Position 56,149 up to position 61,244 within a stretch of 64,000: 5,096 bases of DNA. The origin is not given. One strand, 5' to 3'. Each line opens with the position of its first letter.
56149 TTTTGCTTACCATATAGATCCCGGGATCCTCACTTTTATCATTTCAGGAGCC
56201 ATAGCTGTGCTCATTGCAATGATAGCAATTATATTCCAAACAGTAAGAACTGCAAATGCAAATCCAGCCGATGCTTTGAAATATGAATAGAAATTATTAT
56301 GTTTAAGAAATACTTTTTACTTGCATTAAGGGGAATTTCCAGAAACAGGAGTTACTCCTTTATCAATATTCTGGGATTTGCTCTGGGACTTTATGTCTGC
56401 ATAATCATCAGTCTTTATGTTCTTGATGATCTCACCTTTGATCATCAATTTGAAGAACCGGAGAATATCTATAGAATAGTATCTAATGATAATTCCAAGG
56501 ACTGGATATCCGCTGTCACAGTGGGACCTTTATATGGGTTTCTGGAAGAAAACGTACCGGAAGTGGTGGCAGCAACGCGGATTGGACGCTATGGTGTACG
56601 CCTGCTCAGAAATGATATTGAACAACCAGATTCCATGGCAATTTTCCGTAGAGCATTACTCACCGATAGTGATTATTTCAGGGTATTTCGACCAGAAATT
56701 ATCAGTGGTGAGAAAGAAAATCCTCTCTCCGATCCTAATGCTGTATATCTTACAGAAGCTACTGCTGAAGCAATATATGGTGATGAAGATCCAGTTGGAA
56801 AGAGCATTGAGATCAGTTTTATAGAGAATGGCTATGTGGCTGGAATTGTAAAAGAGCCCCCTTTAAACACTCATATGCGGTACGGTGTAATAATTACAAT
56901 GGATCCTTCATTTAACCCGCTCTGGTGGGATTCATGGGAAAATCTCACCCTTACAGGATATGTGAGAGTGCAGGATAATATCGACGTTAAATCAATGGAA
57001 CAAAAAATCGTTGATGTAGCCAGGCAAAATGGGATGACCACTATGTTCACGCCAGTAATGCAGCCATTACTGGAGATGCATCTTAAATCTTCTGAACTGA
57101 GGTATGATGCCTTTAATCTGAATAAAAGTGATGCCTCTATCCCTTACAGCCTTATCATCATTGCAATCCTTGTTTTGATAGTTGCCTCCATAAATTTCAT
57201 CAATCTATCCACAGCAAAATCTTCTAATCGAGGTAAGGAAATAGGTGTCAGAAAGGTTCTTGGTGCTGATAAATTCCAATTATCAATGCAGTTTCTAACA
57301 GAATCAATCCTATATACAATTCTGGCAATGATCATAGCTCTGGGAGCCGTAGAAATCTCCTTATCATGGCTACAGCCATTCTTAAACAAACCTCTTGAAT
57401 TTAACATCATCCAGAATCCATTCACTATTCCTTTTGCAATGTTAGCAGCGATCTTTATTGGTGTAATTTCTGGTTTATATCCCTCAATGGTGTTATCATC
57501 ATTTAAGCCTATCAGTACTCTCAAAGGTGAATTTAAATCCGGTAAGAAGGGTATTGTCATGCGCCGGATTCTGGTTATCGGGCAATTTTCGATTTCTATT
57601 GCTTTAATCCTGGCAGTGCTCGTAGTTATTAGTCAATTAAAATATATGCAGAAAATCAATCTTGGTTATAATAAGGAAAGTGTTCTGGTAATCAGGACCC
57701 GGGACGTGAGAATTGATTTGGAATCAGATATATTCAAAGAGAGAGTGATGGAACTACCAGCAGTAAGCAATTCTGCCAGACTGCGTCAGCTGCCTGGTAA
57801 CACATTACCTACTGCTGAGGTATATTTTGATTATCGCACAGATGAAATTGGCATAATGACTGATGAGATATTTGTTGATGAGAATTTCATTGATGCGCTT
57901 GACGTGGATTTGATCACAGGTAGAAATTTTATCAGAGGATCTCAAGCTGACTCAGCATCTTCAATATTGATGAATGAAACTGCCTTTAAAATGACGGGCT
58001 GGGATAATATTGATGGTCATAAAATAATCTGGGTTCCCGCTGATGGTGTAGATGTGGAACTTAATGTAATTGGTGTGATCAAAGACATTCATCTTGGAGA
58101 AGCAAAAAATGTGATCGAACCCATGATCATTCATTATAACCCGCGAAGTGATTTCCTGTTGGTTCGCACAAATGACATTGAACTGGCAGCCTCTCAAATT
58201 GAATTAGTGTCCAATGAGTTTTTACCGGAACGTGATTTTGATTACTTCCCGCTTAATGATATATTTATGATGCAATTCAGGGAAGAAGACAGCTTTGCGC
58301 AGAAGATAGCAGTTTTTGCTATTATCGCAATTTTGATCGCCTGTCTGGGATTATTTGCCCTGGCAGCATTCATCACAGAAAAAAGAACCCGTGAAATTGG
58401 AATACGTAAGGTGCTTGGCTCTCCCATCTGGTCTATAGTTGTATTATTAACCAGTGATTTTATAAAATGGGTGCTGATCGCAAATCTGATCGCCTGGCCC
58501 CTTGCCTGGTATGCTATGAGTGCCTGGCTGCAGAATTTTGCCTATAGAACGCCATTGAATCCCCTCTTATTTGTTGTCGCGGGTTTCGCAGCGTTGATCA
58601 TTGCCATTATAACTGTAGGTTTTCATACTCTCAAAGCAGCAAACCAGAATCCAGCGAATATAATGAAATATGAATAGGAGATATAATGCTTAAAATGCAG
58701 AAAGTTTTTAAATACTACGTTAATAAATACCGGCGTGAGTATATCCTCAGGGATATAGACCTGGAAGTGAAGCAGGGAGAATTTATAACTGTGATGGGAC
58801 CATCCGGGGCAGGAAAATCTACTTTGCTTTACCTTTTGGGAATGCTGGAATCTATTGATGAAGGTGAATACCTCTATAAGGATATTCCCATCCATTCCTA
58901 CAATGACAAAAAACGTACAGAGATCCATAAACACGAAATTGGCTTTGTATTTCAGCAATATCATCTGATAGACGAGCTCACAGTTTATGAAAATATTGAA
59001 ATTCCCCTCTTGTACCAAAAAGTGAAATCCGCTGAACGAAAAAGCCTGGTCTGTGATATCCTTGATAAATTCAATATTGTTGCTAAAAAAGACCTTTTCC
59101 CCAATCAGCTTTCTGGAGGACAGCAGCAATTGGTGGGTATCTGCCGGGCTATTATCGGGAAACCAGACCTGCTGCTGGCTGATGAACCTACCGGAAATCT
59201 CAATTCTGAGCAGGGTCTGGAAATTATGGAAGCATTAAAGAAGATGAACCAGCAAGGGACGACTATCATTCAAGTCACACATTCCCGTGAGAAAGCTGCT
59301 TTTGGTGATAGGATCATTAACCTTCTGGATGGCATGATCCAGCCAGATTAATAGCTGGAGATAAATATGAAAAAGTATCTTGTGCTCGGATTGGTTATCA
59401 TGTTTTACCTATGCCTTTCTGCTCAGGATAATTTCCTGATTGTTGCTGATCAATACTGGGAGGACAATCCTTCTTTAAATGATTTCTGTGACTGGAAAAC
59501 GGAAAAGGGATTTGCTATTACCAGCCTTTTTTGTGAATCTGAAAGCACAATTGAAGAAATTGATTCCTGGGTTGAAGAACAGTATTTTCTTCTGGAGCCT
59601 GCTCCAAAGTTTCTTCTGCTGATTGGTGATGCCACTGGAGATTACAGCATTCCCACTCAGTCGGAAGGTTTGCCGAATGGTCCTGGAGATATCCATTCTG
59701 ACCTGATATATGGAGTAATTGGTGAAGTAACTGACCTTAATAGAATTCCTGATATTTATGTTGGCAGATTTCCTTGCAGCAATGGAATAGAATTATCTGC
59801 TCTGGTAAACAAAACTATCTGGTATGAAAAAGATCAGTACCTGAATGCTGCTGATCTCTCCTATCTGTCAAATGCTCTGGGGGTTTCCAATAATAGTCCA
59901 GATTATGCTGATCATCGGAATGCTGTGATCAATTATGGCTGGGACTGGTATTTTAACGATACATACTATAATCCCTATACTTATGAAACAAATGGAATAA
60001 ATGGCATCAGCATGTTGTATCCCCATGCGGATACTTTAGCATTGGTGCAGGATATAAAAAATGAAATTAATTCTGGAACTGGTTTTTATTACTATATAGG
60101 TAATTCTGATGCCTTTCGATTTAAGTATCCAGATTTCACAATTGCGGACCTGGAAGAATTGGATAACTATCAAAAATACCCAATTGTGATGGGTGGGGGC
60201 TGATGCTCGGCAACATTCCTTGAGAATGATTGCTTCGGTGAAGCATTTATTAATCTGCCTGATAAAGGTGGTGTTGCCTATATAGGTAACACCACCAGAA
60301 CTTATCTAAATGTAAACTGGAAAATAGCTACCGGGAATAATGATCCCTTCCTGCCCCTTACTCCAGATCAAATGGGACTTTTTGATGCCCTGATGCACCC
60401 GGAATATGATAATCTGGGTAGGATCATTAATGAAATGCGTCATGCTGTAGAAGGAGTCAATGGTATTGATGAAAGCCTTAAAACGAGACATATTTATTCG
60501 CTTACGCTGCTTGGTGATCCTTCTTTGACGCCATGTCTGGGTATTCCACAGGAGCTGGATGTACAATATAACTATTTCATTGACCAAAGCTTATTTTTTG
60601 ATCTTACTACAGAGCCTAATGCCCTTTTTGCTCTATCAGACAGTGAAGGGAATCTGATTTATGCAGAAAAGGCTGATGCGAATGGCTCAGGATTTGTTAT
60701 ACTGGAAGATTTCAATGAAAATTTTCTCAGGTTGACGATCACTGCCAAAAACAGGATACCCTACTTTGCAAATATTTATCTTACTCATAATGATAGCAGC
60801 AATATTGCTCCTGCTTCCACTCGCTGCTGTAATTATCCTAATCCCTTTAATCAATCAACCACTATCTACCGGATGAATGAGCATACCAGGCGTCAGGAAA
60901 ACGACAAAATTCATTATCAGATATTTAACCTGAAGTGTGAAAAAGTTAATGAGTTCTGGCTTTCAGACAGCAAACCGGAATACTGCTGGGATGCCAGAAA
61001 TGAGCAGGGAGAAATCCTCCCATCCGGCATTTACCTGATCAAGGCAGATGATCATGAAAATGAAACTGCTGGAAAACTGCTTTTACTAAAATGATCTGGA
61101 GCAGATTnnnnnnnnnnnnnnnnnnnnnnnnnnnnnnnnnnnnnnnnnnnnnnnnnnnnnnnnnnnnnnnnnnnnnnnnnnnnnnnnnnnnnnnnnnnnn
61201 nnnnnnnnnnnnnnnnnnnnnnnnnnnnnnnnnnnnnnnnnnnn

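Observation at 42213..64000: Operon with eight tandem double-FtsX (MacB-like) permease paralogues, two ATPases and one adaptor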

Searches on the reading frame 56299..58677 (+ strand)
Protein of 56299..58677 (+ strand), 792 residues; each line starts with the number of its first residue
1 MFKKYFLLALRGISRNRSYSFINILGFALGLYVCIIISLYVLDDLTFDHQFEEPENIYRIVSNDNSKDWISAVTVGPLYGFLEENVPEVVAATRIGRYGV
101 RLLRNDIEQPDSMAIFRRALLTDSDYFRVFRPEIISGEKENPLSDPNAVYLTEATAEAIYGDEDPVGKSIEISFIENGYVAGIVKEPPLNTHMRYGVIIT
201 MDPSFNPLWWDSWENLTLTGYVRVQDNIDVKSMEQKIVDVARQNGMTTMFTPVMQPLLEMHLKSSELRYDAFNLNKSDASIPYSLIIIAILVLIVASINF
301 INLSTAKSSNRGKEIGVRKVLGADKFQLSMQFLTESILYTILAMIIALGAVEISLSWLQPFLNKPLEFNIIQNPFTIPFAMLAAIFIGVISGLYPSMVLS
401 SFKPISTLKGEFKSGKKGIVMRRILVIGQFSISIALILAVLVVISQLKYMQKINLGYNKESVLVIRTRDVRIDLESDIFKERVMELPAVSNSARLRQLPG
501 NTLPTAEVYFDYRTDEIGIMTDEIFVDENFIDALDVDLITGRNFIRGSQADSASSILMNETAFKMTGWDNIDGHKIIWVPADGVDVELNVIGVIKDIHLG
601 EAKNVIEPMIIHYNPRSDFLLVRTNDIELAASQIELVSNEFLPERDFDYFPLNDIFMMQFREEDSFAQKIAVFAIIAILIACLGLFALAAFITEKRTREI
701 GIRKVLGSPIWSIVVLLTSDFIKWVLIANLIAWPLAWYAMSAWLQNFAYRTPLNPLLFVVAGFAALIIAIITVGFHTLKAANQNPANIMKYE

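Call 3: search_protein_families(library=pfam, proteins=[window:56299-58677:+])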
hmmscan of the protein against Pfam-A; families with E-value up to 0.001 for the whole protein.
window:56299-58677:+ (792 aa): 2 families
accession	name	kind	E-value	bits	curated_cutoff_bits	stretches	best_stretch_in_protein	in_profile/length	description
PF02687.27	FtsX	-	9.1e-27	93.9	25.5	2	286-402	1-118/120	FtsX-like permease C-terminal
PF12704.14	MacB_PCD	-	6.2e-21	76.1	27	1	20-238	1-205/207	MacB-like periplasmic core domain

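Call 8: search_protein_families(library=ncbifam, proteins=[window:56299-58677:+], max_evalue=0.00001)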
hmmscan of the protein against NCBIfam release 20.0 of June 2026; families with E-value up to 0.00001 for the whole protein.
window:56299-58677:+ (792 aa): 3 families
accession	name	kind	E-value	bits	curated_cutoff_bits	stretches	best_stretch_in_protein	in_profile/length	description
TIGR03434.1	ADOP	subfamily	5.1e-68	229.9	622.3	1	9-792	8-803/803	ADOP family duplicated permease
NF038008.1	ABC_perm_DarB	equivalog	2.7e-36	124.8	700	1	20-777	12-771/777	darobactin export ABC transporter permease subunit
NF007826.0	PRK10535.1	equivalog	3.9e-14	51.8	966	1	208-409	463-646/648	macrolide ABC transporter ATP-binding protein/permease MacB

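Call 25: find_related_loci(query=window:56299-58677:+, collection=genome_contigs, flank=10000)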
Query window:56299-58677:+ (792 aa) in genome_contigs; peptide patterns used: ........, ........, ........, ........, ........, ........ (x = any residue, [..] = any of these).
109 stretches matched a pattern; 77 encode a relative of the query (tblastn E <= 1e-3); 77 distinct loci.
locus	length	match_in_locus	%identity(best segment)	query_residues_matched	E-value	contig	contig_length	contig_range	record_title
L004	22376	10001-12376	90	1-792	0e+0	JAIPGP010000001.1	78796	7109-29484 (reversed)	MAG: Candidatus Cloacimonadota bacterium isolate Tobar13.5m-G52 Tobar13-5m-C322, whole genome shotgun sequence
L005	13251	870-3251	62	1-792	0e+0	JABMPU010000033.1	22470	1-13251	MAG: Armatimonadota bacterium isolate bin.262 k141_1123387, whole genome shotgun sequence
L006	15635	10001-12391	41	1-792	0e+0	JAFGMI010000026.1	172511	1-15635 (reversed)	MAG: Melioribacteraceae bacterium isolate Zod_Metabat.461 k87_3075158, whole genome shotgun sequence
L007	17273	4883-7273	40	1-792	0e+0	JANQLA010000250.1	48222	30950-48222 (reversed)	MAG: Melioribacteraceae bacterium isolate PL25a_bin.33 k99_2580034, whole genome shotgun sequence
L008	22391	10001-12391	40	1-792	0e+0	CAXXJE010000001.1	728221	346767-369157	MAG: Melioribacteraceae bacterium isolate 0e482c3f-fd6f-4299-bd25-db1c54be0b18 genome assembly, contig: contig_1, whole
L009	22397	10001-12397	42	1-792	0e+0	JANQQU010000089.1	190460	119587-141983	MAG: Calditrichia bacterium isolate IP29b_bin.38 k99_2445753, whole genome shotgun sequence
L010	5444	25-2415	40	1-792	0e+0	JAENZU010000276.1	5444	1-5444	MAG: Melioribacter sp. isolate BM5_bin.15 BM5_bin15_NODE_2255_length_5444_cov_3.841529, whole genome shotgun sequence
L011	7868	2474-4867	38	1-792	1e-169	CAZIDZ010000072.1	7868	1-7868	MAG TPA_asm: uncultured bacterium isolate SRP214966_co4_367 genome assembly, contig: NODE_11555_length_7868_cov_15.54498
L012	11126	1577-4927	58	1-792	4e-161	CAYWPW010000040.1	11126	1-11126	MAG TPA_asm: uncultured Candidatus Cloacimonadota bacterium isolate binchicken_co47_198 genome assembly, contig: NODE_44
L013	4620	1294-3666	35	1-792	2e-150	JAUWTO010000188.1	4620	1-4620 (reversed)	MAG: Candidatus Aminicenantes bacterium isolate CSMAG_2582 CSMAG_2582_k127_5263805_length_4620_cov_503.0000, whole genom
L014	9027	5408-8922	34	1-792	7e-142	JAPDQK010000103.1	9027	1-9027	MAG: Candidatus Zhuqueibacter pondensis isolate JZ4_201709_bins_45 JZ-4_201709_bins_45_scaffold_103, whole genome shotgu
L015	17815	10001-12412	35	5-792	5e-143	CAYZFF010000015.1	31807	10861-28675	MAG TPA_asm: uncultured Cytophagia bacterium isolate SRP173033_co1_156 genome assembly, contig: NODE_2073_length_31807_c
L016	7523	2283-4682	34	1-792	3e-140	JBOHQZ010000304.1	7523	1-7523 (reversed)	MAG: bacterium isolate SD8033_maxbin2.bin.2_sub NODE_2990_length_7523_cov_2.712277, whole genome shotgun sequence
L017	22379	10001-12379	32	1-792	5e-136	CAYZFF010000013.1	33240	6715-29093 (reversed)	MAG TPA_asm: uncultured Cytophagia bacterium isolate SRP173033_co1_156 genome assembly, contig: NODE_1900_length_33240_c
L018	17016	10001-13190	34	1-792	9e-136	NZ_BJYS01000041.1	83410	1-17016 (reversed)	Adhaeribacter aerolatus strain NBRC 106133 sequence41, whole genome shotgun sequence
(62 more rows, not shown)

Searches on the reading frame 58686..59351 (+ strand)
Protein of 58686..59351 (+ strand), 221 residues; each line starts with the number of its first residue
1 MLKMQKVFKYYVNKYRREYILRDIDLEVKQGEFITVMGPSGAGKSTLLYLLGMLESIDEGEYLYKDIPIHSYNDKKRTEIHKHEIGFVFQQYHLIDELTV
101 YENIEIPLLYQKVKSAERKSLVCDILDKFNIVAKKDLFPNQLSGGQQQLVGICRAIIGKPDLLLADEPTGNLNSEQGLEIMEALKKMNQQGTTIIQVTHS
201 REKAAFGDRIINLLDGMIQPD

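Call 3: search_protein_families(library=pfam, proteins=[window:58686-59351:+])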
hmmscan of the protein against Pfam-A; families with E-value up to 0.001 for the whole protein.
window:58686-59351:+ (221 aa): 3 families
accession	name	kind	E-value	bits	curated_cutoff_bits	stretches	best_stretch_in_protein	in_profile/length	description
PF00005.33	ABC_tran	-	3.9e-32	112.1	25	1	21-169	1-136/137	ABC transporter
PF13304.12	AAA_21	-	3e-06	28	27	0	36-90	4-68/304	AAA domain, putative AbiEii toxin, Type IV TA system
PF02463.25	SMC_N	-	0.00099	19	40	0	24-211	18-209/220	RecF/RecN/SMC N terminal domain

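Call 8: search_protein_families(library=ncbifam, proteins=[window:58686-59351:+], max_evalue=0.00001)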
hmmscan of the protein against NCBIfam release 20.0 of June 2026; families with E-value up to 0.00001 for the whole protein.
window:58686-59351:+ (221 aa): 185 families (the best 25 are shown)
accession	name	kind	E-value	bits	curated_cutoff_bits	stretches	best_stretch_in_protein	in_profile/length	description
NF038007.1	ABC_ATP_DarD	equivalog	8.8e-74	247.6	375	1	1-217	1-217/218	darobactin export ABC transporter ATP-binding protein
TIGR03608.1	L_ocin_972_ABC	subfamily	8.5e-60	201.7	254.85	1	13-213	6-206/206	putative bacteriocin export ABC transporter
TIGR02673.1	FtsE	equivalog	7.5e-55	185.9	264.85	1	1-216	1-213/214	cell division ATP-binding protein FtsE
TIGR02211.1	LolD_lipo_ex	equivalog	4.8e-53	179.9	307.75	1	1-218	1-219/221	lipoprotein-releasing ABC transporter ATP-binding protein LolD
NF007826.0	PRK10535.1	equivalog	9.4e-52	176.1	966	1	2-218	5-221/648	macrolide ABC transporter ATP-binding protein/permease MacB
TIGR02982.1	heterocyst_DevA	subfamily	8.2e-51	172.7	295.8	1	2-218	2-219/220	ABC exporter ATP-binding subunit, DevA family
NF007879.0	PRK10584.1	equivalog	2.6e-46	158.2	336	1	16-219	21-225/228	putative ABC transporter ATP-binding protein YbbA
TIGR02315.1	ABC_phnC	equivalog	4.8e-46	157.2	266.1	1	1-218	1-224/243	phosphonate ABC transporter ATP-binding protein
TIGR03265.1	PhnT2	equivalog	1.9e-44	152.4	457.7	1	13-218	12-213/353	putative 2-aminoethylphosphonate ABC transporter ATP-binding protein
NF008639.0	PRK11629.1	equivalog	2.2e-44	151.6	360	1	2-219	7-225/234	lipoprotein-releasing ABC transporter ATP-binding protein LolD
NF007027.0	PRK09493.1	equivalog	1e-43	149.4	379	1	8-218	4-214/240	glutamine ABC transporter ATP-binding protein GlnQ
NF006987.0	PRK09452.1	equivalog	1.9e-43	148.6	482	1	13-219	25-227/378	spermidine/putrescine ABC transporter ATP-binding protein PotA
NF040933.2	ABC_arch_GlcV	equivalog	2.6e-43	148.3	450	1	3-218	4-220/357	glucose ABC transporter ATP-binding protein GlcV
NF043075.1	MMSYN1_0197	equivalog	1.2e-42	146.2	550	1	12-219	9-212/341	spermidine/putrescine ABC transporter ATP-binding protein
NF040840.2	tungstate_WtpC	equivalog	4.9e-42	144.4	440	1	1-218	1-209/347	tungstate ABC transporter ATP-binding protein WtpC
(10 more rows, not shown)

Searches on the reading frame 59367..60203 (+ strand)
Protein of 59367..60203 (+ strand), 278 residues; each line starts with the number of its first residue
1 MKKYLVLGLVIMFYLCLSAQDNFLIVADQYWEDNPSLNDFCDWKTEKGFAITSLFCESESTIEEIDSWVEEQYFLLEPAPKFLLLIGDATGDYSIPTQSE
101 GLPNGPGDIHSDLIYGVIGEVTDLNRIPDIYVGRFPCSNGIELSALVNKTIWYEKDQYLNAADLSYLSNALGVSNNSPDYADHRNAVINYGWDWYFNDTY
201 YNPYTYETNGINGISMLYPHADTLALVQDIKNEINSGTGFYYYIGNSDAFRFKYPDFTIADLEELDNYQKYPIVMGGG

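Call 3: search_protein_families(library=pfam, proteins=[window:59367-60203:+])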
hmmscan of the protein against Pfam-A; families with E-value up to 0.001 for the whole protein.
window:59367-60203:+ (278 aa): 1 family
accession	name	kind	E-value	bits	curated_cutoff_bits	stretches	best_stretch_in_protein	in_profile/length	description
PF01364.23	Peptidase_C25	-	7.6e-28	98.2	23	1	24-275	2-267/374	Peptidase family C25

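Call 8: search_protein_families(library=ncbifam, proteins=[window:59367-60203:+], max_evalue=0.00001)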
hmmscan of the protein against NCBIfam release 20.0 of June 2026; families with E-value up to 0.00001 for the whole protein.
window:59367-60203:+ (278 aa): 0 families

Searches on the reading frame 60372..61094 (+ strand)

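Call 7: search_protein_families(library=pfam, proteins=[window:60372-61094:+])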
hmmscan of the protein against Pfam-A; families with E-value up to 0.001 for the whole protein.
window:60372-61094:+ (240 aa): 1 family
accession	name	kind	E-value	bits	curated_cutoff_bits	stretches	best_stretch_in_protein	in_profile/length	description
PF18962.6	Por_Secre_tail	-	3.4e-06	27.7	27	1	155-236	2-73/75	Secretion system C-terminal sorting domain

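Call 8: search_protein_families(library=ncbifam, proteins=[window:60372-61094:+], max_evalue=0.00001)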
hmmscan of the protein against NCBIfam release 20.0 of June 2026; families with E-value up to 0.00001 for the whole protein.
window:60372-61094:+ (240 aa): 1 family
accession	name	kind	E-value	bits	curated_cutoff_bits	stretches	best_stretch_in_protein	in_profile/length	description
NF033707.1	T9SS_sortase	equivalog_domain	4.7e-07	27.8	420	1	144-226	991-1076/1095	type IX secretion system sortase PorU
